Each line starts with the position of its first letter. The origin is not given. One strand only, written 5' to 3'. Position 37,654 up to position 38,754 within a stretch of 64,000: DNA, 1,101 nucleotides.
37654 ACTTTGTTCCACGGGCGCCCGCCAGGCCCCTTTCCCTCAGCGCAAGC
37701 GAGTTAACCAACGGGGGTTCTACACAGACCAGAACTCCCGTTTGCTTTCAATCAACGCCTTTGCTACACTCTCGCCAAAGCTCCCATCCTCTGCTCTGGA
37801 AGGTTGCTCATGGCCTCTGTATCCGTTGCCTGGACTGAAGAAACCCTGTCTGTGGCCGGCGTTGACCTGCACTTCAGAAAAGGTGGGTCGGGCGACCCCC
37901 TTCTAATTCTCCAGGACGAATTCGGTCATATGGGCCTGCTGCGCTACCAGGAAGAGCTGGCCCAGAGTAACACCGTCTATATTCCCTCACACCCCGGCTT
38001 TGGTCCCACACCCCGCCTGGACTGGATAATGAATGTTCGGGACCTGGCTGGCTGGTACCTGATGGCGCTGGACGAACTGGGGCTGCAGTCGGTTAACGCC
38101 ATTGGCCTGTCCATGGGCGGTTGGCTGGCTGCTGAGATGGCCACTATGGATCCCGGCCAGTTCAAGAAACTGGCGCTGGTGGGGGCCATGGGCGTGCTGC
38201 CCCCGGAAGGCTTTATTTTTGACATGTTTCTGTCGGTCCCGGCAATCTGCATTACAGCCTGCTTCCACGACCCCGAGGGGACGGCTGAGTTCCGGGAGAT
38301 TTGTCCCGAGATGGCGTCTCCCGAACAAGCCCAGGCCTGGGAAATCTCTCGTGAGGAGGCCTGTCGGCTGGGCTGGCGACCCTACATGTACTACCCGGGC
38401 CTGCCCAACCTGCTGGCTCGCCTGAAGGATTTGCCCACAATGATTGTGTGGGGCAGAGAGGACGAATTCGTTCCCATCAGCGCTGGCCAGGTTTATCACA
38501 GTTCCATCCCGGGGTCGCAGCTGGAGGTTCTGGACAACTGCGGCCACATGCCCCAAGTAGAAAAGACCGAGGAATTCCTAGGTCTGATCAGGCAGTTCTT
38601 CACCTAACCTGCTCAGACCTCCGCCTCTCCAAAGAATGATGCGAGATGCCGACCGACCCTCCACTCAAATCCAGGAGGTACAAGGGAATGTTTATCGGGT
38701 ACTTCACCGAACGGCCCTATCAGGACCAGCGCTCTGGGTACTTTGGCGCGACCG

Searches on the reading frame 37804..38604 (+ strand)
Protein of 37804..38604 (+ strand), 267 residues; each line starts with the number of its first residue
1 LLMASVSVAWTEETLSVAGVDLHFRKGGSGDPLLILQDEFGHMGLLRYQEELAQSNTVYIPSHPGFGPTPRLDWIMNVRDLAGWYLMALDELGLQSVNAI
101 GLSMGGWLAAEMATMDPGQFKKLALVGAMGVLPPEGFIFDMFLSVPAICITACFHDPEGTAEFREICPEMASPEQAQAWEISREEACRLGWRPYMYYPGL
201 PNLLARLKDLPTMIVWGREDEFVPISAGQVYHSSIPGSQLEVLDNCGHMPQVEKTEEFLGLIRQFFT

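Call 7: search_protein_families(library=pfam, proteins=[window:37804-38604:+], max_evalue=0.001)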
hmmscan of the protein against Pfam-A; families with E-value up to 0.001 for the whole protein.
window:37804-38604:+ (267 aa): 3 families
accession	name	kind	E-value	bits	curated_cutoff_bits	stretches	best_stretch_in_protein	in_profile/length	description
PF00561.26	Abhydrolase_1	-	1.9e-20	74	25.8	2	51-134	22-106/245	alpha/beta hydrolase fold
PF12697.13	Abhydrolase_6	-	3.7e-15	57.6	26.3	1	49-258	21-214/217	Alpha/beta hydrolase family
PF12146.15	Hydrolase_4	-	1.4e-07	31.5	27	1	58-254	34-238/239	Serine aminopeptidase, S33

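Call 73: search_protein_families(library=ncbifam, proteins=[window:37804-38604:+], max_evalue=0.01)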
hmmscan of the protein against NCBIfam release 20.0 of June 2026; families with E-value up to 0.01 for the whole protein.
window:37804-38604:+ (267 aa): 27 families (the best 25 are shown)
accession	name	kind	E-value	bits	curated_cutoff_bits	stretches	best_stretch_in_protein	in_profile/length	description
NF011457.0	PRK14875.1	equivalog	7e-21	74.6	307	2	205-266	312-369/372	acetoin dehydrogenase dihydrolipoyllysine-residue acetyltransferase subunit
NF051488.1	bifunc_PcaDC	exception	6.2e-19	68.4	390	2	31-128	12-111/375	bifunctional 3-oxoadipate enol-lactonase/4-carboxymuconolactone decarboxylase PcaDC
TIGR02427.1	protocat_pcaD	equivalog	2e-18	66.7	255.85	2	210-267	194-251/251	3-oxoadipate enol-lactonase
NF045632.1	hydroxlase_HsaD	equivalog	2.3e-16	59.6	400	2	211-267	233-289/290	4,5:9,10-diseco-3-hydroxy-5,9,17-trioxoandrosta-1(10),2-diene-4-oate hydrolase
NF051487.1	bifunc_PcaCD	exception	4.7e-14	52.3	430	2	209-266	354-411/413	bifunctional 4-carboxymuconolactone decarboxylase/3-oxoadipate enol-lactonase PcaCD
NF050089.1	i_nPHAscl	equivalog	2.9e-13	49.6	300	2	50-130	39-119/288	intracellular short-chain-length polyhydroxyalkanoate depolymerase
TIGR03343.1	biphenyl_bphD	equivalog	1.8e-12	47.1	462.15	1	211-265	225-279/282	2-hydroxy-6-oxo-6-phenylhexa-2,4-dienoate hydrolase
TIGR01250.1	pro_imino_pep_2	subfamily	3e-10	40.1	167.65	1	210-266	232-287/288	proline iminopeptidase-family hydrolase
TIGR01738.1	bioH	equivalog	9.4e-10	38.5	206.95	1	209-265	188-244/245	pimeloyl-ACP methyl ester esterase BioH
TIGR03611.1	RutD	equivalog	1.3e-08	34.6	238.5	1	209-266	198-255/258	pyrimidine utilization protein D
TIGR03695.1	menH_SHCHC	equivalog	3.4e-08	33.2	208.55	1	204-266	188-251/252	2-succinyl-6-hydroxy-2,4-cyclohexadiene-1-carboxylate synthase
NF052614.1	AB_fold_OlsI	equivalog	8.1e-08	32.1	385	1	209-266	197-255/272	ornithine lipid biosynthesis O-acyltransferase OlsI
TIGR02240.1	PHA_depoly_arom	equivalog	2.4e-07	30.4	250.6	1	76-127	72-123/276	poly(3-hydroxyalkanoate) depolymerase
NF052610.1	macro_16_ester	equivalog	2.6e-07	30.3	420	1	209-255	223-269/281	alpha/beta fold macrolide esterase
NF045948.1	ProImpepThrmp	equivalog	9.1e-07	28.6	500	1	209-266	231-287/291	proline iminopeptidase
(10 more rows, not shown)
